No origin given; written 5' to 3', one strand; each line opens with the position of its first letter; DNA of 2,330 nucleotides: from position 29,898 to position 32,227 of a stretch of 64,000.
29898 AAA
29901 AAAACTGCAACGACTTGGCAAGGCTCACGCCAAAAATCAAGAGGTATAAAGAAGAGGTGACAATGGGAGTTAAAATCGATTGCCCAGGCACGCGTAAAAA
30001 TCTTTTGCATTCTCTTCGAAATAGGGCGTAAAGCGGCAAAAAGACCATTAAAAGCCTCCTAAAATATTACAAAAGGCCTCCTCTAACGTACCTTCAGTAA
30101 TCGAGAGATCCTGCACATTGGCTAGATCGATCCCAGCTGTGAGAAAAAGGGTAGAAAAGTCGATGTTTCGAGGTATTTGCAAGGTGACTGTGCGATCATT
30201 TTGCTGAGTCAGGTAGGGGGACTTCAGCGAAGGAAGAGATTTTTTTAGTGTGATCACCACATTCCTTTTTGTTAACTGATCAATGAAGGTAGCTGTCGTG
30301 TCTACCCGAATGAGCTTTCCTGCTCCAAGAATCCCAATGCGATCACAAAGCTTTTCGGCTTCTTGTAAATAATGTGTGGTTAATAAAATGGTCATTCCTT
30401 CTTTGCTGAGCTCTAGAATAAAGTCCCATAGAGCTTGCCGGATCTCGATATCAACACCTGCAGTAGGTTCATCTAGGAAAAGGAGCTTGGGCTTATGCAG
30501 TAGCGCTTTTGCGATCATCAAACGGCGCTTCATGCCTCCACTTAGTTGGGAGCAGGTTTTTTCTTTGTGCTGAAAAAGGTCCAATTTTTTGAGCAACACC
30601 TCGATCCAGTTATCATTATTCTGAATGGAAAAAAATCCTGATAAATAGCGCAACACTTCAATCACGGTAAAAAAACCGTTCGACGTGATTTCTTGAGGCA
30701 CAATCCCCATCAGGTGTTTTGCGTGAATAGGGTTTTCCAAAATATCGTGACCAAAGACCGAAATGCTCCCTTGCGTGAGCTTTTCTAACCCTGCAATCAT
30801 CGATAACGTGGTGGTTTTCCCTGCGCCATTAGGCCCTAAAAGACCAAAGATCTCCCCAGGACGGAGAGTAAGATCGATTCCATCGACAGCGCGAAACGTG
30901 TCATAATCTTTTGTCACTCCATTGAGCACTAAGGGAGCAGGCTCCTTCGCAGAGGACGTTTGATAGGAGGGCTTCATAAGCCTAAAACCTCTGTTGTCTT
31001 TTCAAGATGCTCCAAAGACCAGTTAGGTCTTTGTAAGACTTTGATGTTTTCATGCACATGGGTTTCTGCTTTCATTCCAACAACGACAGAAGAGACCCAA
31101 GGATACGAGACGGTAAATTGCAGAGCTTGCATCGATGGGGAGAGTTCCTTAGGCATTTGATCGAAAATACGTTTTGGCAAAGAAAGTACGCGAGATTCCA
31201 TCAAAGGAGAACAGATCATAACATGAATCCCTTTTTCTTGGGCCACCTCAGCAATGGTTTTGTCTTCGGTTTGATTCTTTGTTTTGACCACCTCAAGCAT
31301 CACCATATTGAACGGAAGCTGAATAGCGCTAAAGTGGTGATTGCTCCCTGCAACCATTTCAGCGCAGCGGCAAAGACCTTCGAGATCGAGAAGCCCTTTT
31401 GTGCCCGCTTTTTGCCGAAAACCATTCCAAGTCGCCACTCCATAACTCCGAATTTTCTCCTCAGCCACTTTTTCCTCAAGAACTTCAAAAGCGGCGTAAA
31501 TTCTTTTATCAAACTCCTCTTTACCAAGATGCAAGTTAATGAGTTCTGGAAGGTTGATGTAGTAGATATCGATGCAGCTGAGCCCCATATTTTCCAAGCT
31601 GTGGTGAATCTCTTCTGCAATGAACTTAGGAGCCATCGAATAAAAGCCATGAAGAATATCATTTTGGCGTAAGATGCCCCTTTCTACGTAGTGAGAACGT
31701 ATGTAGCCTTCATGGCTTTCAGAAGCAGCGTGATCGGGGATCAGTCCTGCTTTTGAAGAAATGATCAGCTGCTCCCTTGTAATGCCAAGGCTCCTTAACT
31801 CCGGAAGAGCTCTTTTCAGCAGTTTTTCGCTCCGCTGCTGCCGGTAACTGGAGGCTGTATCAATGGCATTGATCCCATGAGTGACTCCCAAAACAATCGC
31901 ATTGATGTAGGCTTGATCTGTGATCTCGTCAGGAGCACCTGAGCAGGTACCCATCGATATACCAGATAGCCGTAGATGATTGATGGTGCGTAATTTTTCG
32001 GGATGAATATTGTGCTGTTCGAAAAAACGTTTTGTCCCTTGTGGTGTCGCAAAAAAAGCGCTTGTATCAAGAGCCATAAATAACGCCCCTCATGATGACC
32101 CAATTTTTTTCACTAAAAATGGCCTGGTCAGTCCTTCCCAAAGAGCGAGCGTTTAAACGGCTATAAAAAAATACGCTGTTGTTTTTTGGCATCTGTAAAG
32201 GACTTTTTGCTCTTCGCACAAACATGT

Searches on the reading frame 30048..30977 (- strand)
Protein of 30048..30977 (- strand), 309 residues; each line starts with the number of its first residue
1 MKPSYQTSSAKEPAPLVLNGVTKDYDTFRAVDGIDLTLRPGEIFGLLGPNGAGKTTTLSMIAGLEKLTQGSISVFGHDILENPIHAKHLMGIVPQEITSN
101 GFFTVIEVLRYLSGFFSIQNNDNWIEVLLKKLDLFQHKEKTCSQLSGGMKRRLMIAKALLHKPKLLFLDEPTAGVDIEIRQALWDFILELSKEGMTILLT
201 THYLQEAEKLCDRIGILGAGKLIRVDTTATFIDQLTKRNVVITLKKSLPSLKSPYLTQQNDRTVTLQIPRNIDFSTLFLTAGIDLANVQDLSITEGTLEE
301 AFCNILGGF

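Call 61: search_protein_families(library=pfam, proteins=[window:30048-30977:-], max_evalue=0.00001)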
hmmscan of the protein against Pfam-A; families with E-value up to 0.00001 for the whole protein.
window:30048-30977:- (309 aa): 2 families
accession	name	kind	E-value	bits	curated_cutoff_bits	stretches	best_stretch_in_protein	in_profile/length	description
PF00005.33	ABC_tran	-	2.3e-33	116.1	25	1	32-173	2-137/137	ABC transporter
PF13304.12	AAA_21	-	9.3e-11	42.8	27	1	143-202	236-298/304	AAA domain, putative AbiEii toxin, Type IV TA system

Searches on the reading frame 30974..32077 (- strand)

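Call 62: search_protein_families(library=pfam, proteins=[window:30974-32077:-], max_evalue=0.00001)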
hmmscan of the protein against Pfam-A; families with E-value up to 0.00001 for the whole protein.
window:30974-32077:- (367 aa): 1 family
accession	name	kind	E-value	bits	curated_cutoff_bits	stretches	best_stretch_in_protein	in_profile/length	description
PF00248.27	Aldo_ket_red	-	8.3e-25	87.9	24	1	42-346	4-272/291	Aldo/keto reductase family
